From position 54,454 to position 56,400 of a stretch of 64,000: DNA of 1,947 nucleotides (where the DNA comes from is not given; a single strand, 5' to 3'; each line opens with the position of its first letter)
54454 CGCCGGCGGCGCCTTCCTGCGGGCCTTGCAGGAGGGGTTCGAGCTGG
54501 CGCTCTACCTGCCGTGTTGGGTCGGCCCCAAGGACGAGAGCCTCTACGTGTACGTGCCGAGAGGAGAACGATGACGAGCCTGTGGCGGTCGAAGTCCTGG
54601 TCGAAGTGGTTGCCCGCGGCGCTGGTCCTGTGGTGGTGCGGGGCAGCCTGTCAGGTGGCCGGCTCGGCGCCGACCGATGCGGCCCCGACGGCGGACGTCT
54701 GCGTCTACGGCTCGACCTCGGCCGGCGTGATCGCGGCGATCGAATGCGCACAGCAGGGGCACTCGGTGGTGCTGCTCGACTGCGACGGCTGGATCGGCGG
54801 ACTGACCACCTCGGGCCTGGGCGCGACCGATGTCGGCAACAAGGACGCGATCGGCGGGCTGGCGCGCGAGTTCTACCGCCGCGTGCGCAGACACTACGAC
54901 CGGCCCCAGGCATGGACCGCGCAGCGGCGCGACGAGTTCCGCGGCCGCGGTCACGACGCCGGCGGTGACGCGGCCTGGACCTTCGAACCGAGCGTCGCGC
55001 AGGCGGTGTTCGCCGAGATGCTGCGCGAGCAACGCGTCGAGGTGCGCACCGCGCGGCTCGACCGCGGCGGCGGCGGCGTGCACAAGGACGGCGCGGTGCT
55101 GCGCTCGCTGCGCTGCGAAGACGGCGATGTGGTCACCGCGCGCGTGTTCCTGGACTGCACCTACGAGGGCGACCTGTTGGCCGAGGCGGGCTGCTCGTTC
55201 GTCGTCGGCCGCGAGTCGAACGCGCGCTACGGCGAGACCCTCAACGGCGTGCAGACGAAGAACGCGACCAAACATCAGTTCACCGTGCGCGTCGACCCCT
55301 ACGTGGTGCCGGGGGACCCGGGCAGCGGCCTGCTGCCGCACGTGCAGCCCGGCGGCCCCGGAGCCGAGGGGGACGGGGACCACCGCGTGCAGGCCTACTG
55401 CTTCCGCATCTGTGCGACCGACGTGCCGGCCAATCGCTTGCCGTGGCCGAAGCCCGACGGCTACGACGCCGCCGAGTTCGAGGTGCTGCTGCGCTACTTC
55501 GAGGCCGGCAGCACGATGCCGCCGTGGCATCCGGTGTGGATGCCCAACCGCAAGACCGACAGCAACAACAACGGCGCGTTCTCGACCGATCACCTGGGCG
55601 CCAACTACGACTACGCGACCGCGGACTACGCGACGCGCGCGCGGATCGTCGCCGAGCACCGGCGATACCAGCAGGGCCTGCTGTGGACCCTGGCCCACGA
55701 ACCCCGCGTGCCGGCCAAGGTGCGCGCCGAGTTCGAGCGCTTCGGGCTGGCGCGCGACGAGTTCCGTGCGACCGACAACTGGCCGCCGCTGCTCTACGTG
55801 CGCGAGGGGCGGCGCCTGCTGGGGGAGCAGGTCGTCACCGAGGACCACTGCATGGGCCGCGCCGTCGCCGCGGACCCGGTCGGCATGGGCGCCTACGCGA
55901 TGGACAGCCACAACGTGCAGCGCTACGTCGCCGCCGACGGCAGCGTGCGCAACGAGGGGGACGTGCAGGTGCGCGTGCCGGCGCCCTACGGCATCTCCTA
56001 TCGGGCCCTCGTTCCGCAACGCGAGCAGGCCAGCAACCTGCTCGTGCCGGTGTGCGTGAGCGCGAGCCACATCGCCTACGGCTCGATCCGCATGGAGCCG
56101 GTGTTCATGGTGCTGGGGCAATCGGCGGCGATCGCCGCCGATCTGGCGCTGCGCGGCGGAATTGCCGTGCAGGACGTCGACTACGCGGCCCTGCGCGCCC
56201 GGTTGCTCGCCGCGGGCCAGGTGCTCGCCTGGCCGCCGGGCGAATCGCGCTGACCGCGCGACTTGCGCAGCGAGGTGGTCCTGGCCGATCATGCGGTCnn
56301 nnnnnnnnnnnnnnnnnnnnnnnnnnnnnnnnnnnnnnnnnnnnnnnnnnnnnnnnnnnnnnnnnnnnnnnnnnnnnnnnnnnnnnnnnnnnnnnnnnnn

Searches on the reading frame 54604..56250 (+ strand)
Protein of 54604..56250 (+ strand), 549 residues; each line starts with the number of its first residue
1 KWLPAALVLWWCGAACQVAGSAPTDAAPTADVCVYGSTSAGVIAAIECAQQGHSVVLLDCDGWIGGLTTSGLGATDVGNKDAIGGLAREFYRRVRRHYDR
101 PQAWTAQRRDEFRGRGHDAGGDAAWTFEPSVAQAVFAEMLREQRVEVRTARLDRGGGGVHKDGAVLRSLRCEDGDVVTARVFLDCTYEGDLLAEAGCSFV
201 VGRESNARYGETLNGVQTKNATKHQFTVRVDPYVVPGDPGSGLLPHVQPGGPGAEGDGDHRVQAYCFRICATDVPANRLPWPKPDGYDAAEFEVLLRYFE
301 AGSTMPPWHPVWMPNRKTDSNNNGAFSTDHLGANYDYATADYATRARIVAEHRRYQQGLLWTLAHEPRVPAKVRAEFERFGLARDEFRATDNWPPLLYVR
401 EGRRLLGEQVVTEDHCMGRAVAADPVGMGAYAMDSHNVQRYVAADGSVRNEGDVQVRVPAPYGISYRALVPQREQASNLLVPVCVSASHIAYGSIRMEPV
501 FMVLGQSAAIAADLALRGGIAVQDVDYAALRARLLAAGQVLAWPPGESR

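Call 10: search_protein_families(library=pfam, proteins=[window:54604-56250:+], max_evalue=0.001)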
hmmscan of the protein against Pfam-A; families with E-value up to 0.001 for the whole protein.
window:54604-56250:+ (549 aa): 2 families
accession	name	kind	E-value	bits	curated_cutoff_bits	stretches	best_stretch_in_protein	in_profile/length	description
PF12831.13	FAD_oxidored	-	1e-108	364.8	27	1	31-534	1-416/416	FAD dependent oxidoreductase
PF03486.20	HI0933_like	-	0.00057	19.8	50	0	31-83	2-56/244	HI0933-like protein Rossmann domain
